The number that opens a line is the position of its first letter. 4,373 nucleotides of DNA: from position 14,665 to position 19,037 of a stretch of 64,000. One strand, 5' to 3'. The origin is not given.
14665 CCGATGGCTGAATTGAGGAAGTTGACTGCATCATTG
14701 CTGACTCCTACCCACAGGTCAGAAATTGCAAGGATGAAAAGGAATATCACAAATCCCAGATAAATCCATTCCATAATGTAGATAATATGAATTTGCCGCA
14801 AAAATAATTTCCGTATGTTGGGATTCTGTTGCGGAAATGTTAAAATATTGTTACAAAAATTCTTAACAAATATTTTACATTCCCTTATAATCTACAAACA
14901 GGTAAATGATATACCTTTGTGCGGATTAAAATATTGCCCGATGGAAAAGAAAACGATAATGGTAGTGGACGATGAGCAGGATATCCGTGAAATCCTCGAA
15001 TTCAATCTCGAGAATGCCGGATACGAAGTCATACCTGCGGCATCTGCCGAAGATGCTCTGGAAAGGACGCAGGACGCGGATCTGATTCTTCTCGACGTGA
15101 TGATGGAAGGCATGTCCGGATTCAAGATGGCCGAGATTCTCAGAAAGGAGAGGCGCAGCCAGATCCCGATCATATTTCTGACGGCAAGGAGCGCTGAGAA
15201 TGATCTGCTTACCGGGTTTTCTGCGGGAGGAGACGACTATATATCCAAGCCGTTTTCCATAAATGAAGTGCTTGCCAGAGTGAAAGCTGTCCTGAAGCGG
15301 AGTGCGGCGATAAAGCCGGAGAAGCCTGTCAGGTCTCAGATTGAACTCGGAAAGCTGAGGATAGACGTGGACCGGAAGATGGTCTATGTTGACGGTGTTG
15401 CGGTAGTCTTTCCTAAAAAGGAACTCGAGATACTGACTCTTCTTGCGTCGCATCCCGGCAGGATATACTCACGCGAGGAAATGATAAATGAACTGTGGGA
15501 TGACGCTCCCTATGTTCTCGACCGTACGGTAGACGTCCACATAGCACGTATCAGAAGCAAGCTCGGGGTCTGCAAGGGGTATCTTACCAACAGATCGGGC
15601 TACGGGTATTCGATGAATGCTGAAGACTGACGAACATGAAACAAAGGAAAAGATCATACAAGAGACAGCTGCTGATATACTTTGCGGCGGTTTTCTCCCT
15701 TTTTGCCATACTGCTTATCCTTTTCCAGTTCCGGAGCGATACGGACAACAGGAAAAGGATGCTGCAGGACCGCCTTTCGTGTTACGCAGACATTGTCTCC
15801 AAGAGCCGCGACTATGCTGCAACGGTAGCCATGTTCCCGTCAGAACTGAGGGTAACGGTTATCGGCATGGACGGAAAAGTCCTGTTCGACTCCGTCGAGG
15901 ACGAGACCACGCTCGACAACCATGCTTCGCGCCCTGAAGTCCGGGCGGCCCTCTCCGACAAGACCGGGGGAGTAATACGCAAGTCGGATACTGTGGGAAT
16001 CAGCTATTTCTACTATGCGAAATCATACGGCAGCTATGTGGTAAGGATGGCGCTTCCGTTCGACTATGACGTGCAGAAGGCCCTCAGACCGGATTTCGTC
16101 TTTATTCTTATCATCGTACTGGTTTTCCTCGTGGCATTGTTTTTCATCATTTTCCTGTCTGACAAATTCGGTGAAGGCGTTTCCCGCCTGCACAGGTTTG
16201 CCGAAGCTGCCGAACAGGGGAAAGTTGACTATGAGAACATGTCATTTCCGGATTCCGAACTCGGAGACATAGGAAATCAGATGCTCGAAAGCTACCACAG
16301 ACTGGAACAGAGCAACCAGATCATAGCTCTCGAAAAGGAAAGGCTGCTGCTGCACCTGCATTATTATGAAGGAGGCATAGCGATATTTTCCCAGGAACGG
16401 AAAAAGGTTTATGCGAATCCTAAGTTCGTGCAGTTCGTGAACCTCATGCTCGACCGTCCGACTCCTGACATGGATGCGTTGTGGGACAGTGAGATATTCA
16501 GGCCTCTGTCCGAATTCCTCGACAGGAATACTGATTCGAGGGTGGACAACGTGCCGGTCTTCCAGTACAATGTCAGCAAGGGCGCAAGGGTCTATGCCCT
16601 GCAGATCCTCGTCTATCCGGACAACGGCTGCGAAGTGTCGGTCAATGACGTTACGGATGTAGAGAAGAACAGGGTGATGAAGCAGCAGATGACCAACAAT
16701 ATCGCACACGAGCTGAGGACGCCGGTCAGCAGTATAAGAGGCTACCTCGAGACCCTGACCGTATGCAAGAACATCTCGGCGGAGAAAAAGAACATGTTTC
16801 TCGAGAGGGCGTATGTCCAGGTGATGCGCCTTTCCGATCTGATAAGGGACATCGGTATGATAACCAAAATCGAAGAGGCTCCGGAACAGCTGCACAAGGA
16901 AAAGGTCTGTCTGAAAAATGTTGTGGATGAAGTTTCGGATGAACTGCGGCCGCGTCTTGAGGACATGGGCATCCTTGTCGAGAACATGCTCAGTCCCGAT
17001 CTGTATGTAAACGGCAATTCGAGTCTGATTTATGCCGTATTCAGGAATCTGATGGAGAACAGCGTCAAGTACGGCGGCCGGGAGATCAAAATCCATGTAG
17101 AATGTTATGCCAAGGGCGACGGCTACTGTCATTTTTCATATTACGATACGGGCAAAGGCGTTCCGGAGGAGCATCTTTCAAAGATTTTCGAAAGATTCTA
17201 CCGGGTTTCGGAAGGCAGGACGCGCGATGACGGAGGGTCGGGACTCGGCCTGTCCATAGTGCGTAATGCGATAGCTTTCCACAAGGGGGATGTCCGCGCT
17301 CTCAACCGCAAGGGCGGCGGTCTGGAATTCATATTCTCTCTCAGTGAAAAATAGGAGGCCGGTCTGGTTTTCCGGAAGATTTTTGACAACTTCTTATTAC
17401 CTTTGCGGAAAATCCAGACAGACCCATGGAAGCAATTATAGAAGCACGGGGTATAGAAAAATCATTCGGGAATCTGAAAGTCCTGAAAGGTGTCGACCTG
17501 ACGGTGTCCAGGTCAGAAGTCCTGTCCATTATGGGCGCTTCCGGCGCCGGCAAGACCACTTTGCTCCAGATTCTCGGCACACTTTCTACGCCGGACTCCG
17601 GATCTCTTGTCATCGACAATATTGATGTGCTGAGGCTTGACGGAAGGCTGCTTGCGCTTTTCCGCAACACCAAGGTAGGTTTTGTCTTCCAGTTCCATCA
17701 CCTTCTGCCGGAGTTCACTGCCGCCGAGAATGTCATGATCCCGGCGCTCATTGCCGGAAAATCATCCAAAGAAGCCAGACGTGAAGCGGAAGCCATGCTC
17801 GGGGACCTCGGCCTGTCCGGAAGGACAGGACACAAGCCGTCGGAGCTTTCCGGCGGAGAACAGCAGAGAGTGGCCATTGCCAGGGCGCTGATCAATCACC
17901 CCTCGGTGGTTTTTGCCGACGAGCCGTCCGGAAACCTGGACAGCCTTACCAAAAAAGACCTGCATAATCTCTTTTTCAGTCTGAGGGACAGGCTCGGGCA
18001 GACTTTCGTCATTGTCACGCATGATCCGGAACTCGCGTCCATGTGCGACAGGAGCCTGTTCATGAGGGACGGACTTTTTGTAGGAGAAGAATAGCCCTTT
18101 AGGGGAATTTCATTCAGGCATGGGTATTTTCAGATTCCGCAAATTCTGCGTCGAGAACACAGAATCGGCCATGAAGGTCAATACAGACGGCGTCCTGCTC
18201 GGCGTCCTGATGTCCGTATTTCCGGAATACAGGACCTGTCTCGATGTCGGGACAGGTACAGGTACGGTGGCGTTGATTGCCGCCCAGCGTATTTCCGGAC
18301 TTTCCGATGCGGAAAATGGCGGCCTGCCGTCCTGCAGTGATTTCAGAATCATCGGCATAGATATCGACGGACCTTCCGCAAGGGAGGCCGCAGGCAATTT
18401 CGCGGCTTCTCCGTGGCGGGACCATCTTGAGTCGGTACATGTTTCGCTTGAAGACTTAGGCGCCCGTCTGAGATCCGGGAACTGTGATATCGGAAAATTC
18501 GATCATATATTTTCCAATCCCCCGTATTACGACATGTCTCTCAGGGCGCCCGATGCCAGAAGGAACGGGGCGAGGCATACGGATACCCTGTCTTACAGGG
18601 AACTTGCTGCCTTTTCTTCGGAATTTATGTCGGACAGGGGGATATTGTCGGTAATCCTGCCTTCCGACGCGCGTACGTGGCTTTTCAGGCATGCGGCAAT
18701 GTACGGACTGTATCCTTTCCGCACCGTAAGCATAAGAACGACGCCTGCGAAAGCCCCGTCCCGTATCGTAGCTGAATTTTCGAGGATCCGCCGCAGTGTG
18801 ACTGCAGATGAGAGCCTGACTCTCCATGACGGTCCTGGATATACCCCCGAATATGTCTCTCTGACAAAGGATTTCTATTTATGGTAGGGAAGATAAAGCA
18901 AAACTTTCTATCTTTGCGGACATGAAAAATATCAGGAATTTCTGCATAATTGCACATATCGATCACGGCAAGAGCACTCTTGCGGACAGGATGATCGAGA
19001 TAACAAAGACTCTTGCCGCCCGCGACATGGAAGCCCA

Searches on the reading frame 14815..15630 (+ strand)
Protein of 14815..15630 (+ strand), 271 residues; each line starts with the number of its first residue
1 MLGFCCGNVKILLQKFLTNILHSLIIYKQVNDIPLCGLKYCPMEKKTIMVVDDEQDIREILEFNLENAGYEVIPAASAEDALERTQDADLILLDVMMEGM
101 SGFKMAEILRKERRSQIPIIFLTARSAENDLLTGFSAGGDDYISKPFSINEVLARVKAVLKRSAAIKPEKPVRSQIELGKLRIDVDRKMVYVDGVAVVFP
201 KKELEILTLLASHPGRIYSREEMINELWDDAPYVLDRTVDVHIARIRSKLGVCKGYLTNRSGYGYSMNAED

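Call 11: search_protein_families(library=pfam, proteins=[window:14815-15630:+], max_evalue=0.01)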
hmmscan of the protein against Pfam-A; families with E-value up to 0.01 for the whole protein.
window:14815-15630:+ (271 aa): 2 families
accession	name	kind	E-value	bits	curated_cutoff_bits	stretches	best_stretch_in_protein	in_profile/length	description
PF00072.30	Response_reg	-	1.5e-26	93.2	30.2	1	48-157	1-111/111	Response regulator receiver domain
PF00486.34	Trans_reg_C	-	1e-18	67.6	26.2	1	198-266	5-76/77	Transcriptional regulatory protein, C terminal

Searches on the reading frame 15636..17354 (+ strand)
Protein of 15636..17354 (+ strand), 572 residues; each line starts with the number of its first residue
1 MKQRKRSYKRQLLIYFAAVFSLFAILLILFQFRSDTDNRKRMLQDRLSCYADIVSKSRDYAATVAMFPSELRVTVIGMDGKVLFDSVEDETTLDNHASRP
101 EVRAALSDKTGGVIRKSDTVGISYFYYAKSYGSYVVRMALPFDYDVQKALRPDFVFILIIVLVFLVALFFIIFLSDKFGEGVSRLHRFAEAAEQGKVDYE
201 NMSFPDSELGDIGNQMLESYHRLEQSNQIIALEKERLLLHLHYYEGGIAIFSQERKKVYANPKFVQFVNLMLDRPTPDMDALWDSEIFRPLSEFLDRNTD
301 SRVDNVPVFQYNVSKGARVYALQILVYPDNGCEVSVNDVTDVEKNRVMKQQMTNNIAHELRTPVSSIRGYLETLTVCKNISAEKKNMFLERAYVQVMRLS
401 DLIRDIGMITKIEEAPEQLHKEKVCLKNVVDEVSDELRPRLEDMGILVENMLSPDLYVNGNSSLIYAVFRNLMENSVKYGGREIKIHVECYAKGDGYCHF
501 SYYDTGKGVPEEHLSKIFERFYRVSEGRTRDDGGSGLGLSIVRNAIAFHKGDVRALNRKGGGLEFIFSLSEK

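Call 7: search_protein_families(library=pfam, proteins=[window:15636-17354:+])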
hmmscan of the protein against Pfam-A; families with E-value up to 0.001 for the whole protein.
window:15636-17354:+ (572 aa): 2 families
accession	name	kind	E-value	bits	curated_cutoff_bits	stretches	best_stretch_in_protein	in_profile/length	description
PF02518.31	HATPase_c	-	2.5e-23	83.1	26.4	1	461-570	2-108/111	Histidine kinase-, DNA gyrase B-, and HSP90-like ATPase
PF00512.31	HisKA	-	1.3e-13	51.2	26.9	1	348-414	1-65/66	His Kinase A (phospho-acceptor) domain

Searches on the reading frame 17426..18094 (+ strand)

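Call 11: search_protein_families(library=pfam, proteins=[window:17426-18094:+], max_evalue=0.01)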
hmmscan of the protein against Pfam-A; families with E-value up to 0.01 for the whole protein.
window:17426-18094:+ (222 aa): 4 families
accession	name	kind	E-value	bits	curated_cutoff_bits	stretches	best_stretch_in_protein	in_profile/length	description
PF00005.33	ABC_tran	-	8.1e-33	114.4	25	1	20-168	1-136/137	ABC transporter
PF13304.12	AAA_21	-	0.00028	21.5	27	0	35-59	4-31/304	AAA domain, putative AbiEii toxin, Type IV TA system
PF13555.12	AAA_29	-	0.0017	18.5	27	1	20-56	12-48/61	P-loop containing region of AAA domain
PF13191.12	AAA_16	-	0.0074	17.2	32.6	0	29-167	23-104/167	AAA ATPase domain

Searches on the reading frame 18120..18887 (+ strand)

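Call 11: search_protein_families(library=pfam, proteins=[window:18120-18887:+], max_evalue=0.01)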
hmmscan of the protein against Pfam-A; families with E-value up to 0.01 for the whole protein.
window:18120-18887:+ (255 aa): 2 families
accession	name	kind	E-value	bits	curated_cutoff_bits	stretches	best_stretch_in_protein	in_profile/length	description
PF13847.12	Methyltransf_31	-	0.0059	16.7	27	1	39-133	6-81/145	Methyltransferase domain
PF05175.20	MTS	-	0.0063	16.6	23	0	29-57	22-52/170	Methyltransferase small domain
